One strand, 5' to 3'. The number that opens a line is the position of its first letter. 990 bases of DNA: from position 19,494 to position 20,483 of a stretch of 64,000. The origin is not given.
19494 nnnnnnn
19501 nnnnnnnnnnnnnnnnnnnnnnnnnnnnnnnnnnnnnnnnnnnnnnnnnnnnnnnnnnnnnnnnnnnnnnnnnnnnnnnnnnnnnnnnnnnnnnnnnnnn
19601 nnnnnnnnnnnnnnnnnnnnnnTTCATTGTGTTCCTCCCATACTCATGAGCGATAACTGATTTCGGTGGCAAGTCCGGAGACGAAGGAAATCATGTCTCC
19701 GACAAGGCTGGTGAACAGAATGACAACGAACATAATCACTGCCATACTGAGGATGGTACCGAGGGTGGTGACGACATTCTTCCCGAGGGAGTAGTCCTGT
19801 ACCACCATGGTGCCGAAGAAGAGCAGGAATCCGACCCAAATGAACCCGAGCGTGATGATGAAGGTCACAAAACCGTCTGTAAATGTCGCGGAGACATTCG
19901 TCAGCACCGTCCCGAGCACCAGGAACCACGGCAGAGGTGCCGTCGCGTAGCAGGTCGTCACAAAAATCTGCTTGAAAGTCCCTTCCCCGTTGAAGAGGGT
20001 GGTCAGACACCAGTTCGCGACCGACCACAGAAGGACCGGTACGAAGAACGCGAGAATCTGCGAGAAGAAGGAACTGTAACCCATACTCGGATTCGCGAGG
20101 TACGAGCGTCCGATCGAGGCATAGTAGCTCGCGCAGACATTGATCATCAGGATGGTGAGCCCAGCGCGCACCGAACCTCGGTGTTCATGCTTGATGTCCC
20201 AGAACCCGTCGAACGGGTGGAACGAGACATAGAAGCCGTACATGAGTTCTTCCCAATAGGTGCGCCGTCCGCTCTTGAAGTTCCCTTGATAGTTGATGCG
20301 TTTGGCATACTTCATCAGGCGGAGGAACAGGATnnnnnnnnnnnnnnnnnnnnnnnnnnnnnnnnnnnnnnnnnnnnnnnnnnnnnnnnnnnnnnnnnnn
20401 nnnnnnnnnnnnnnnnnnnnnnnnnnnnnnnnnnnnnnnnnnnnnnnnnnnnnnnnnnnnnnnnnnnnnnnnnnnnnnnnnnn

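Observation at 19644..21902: Fusion of an extracellular NHL-like propeller and TPR segment to a Yip1-like polytopic membrane domain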

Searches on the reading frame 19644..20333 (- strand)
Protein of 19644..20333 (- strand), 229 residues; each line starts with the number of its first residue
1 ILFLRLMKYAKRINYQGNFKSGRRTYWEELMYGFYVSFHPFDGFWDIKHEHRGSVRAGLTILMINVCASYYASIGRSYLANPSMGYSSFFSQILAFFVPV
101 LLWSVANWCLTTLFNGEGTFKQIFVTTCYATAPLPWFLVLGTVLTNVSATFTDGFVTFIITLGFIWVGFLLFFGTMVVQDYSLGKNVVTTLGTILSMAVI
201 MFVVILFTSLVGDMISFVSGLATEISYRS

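Call 35: find_homologous_proteins(query=window:19644-20333:-, max_evalue=0.001)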
Query window:19644-20333:- (229 aa): 226 proteins with E <= 0.001 among 441 candidates; the best 120 are listed.
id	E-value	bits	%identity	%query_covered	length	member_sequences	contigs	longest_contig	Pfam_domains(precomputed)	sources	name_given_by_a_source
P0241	1.0e-111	390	72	100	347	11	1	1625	PF04893.23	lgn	-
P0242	2.5e-99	350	69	100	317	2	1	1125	PF14559.13,PF04893.23,PF07719.24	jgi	jgi:hypothetical protein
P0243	2.3e-83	298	60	98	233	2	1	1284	PF04893.23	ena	-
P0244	2.1e-81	291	57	100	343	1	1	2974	PF04893.23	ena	-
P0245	1.8e-79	285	56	98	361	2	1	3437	PF04893.23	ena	-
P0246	7.3e-79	283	55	100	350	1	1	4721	PF04893.23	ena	-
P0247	4.9e-76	274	52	100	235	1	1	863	PF04893.23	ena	-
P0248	1.1e-75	273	52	99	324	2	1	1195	PF04893.23,PF19571.6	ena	-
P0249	1.4e-75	272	54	97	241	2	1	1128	PF04893.23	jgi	jgi:hypothetical protein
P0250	1.5e-75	272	54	98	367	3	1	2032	PF04893.23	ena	-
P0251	1.8e-75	272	52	100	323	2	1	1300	PF04893.23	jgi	jgi:hypothetical protein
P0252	1.9e-75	272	54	100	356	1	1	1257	PF04893.23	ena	-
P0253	2.0e-75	272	55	99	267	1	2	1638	PF04893.23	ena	-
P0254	2.2e-74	268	51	100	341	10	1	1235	PF04893.23,PF13432.13,PF07719.24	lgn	-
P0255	9.8e-74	266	54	97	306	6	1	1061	PF04893.23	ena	-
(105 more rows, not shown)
